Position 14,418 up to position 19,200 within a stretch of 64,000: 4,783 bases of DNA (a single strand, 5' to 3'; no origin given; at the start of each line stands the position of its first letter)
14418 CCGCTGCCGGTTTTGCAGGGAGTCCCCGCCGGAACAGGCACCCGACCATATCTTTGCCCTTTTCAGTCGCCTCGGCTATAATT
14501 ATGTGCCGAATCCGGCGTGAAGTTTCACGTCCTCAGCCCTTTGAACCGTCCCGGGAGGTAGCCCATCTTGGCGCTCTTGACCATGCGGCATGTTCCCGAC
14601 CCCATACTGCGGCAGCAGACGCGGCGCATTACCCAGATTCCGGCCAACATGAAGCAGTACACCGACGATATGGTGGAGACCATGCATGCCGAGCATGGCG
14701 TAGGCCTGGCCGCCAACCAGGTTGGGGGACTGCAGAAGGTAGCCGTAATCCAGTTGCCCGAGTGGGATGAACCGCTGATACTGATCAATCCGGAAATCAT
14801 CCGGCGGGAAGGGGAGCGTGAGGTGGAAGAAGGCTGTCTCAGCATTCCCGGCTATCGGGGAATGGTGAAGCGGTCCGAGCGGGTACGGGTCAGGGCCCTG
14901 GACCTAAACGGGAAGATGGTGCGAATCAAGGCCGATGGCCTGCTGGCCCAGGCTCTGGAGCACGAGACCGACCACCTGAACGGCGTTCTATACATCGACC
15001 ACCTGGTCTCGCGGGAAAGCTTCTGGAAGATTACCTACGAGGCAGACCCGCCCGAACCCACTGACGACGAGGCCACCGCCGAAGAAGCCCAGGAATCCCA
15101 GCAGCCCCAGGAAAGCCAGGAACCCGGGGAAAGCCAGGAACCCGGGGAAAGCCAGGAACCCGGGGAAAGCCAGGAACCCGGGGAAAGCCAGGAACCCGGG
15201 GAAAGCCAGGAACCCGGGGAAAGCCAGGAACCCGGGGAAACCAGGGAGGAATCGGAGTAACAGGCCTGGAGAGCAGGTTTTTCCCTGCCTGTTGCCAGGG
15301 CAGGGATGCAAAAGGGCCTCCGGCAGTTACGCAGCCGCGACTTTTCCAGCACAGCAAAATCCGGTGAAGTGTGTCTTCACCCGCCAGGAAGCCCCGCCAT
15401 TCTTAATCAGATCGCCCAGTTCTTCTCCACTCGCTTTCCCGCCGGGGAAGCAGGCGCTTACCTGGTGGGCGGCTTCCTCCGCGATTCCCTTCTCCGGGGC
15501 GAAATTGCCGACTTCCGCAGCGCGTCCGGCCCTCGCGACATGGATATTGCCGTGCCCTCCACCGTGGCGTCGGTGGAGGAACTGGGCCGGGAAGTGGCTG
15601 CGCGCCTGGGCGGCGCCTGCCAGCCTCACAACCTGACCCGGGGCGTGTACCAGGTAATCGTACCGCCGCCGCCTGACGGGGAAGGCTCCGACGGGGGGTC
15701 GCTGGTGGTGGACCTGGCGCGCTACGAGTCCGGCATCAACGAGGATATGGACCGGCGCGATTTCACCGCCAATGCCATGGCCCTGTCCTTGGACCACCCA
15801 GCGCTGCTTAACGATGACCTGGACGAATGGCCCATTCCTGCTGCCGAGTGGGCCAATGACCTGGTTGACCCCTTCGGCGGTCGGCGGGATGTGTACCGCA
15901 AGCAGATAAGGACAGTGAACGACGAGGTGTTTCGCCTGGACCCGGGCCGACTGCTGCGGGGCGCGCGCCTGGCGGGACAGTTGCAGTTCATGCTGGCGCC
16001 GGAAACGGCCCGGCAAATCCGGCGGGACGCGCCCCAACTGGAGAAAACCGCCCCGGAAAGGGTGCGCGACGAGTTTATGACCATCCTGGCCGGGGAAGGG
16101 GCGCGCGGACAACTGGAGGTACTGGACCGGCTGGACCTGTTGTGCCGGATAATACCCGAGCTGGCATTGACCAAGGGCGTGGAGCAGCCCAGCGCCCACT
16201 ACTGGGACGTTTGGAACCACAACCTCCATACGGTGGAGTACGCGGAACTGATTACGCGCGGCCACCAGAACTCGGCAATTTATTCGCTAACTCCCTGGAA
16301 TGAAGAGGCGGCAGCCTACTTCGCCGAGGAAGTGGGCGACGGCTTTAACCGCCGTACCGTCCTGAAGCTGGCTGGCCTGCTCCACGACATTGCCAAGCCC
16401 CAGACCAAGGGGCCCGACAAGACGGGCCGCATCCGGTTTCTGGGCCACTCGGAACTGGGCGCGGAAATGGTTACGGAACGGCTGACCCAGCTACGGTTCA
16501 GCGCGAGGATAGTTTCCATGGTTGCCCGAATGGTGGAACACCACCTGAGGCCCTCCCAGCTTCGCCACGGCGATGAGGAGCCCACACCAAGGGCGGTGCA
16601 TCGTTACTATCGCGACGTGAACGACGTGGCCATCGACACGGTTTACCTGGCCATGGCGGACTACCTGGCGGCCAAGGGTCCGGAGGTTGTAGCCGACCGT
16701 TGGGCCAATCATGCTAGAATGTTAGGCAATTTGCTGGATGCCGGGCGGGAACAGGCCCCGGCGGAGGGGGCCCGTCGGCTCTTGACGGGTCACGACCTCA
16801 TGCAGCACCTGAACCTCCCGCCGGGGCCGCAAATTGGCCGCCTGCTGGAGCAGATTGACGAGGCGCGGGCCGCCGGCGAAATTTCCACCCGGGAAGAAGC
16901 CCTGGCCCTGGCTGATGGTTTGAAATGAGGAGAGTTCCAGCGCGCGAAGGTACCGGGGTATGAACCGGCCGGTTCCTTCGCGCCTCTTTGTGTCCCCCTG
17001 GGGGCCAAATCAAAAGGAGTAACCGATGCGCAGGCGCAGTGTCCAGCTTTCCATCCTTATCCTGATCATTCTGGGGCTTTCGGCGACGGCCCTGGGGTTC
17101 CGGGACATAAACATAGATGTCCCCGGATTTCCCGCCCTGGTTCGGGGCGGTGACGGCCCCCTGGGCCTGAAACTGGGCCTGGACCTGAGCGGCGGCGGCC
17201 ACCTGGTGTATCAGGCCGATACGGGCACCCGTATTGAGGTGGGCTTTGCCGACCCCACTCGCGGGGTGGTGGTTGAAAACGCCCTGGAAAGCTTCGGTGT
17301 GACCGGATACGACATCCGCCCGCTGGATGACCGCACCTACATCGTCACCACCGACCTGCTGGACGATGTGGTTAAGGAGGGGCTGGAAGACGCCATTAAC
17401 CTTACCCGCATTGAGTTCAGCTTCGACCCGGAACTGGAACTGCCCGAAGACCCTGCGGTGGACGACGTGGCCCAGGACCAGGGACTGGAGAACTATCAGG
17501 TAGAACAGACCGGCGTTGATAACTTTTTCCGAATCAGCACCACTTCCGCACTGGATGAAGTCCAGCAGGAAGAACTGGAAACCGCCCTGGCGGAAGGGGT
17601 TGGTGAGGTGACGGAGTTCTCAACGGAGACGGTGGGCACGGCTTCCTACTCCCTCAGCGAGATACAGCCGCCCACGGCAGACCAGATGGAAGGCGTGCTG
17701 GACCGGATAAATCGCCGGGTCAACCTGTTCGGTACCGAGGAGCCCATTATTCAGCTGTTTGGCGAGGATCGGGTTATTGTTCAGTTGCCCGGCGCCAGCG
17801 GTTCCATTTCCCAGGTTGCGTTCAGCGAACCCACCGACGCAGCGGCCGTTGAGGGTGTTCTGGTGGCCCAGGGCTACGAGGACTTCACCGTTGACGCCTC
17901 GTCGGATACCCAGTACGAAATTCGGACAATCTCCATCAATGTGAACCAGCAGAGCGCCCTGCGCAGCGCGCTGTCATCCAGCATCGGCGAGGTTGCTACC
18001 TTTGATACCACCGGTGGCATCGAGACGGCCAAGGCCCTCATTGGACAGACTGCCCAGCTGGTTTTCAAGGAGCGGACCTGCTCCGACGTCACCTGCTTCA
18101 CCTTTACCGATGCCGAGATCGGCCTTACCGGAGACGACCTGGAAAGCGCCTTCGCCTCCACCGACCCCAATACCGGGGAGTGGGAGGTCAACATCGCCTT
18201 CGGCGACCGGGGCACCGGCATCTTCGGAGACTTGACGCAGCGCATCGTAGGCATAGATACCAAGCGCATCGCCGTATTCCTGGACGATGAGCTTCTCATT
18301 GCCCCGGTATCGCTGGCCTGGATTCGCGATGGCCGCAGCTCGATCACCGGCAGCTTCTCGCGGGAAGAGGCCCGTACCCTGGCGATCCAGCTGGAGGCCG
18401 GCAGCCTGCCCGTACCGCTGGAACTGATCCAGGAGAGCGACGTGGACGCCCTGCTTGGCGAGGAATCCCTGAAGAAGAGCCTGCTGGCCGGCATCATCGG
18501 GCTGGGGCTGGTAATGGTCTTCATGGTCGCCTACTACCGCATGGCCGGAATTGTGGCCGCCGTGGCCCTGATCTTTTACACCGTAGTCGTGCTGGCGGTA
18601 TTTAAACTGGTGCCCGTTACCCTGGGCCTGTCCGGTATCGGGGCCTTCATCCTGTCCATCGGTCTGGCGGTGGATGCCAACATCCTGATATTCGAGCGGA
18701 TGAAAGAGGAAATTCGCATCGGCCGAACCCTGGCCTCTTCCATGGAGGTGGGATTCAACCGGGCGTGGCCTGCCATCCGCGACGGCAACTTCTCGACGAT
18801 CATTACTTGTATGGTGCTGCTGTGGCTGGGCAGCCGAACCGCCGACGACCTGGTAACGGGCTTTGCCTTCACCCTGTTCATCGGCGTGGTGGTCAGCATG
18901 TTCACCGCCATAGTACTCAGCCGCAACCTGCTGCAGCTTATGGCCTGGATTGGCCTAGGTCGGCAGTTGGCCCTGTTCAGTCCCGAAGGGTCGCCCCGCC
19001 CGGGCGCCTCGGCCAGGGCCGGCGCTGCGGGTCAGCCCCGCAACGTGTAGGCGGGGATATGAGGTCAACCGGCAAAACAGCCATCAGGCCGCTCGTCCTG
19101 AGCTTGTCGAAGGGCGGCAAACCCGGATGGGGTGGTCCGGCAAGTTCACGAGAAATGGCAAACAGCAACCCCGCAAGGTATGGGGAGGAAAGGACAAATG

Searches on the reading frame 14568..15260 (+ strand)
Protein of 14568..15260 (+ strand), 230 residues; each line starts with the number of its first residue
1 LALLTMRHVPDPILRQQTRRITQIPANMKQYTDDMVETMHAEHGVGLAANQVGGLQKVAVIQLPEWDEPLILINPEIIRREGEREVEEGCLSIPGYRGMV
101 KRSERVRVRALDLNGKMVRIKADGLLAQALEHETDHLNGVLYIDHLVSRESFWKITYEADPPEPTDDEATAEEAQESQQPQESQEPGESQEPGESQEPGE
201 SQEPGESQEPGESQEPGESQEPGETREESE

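Call 113: search_protein_families(library=pfam, proteins=[window:14568-15260:+], max_evalue=0.001)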
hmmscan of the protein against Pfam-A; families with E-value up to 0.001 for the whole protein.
window:14568-15260:+ (230 aa): 2 families
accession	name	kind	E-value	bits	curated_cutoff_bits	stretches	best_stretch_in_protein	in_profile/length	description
PF01327.26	Pep_deformylase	-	7.3e-47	159.3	22.8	1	7-150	5-154/156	Polypeptide deformylase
PF03157.18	Glutenin_hmw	-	0.00021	20.3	50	1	172-220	569-620/786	High molecular weight glutenin subunit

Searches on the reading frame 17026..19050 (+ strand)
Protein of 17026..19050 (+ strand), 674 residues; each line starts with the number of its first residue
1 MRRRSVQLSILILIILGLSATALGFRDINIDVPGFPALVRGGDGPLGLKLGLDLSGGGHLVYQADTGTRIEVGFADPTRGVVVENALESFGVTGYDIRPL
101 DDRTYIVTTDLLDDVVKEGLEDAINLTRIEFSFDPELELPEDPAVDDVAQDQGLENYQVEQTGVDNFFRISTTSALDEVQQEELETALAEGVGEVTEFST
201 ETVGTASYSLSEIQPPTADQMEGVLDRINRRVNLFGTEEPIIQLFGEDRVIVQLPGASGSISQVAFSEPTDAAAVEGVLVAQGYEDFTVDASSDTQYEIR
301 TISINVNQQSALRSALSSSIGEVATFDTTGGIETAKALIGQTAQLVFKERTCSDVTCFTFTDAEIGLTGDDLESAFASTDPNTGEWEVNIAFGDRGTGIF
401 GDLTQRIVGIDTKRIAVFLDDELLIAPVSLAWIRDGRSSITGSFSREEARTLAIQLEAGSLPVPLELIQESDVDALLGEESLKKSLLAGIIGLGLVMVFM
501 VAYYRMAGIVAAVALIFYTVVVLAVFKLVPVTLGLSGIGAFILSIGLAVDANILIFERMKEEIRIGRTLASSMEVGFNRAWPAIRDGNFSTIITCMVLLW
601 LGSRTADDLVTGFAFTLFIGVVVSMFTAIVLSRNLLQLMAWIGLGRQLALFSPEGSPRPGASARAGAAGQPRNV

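Call 113: search_protein_families(library=pfam, proteins=[window:17026-19050:+], max_evalue=0.001)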
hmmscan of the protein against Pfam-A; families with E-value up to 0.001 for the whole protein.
window:17026-19050:+ (674 aa): 4 families
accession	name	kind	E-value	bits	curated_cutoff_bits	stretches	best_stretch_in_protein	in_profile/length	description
PF22599.2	SecDF_P1_head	-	9.1e-24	84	27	1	362-463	16-114/114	SecDF, P1 head subdomain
PF21760.3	SecD_1st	-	7.8e-13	48.1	27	1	222-258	2-38/60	Protein translocase subunit SecDF, P1 domain, N-terminal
PF02355.23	SecD_SecF_C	-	5.5e-12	45.9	20.5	1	466-639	14-186/189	Protein export membrane protein SecD/SecF, C-terminal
PF03176.21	MMPL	-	6.1e-05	22.6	20.5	1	487-636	147-299/333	MMPL family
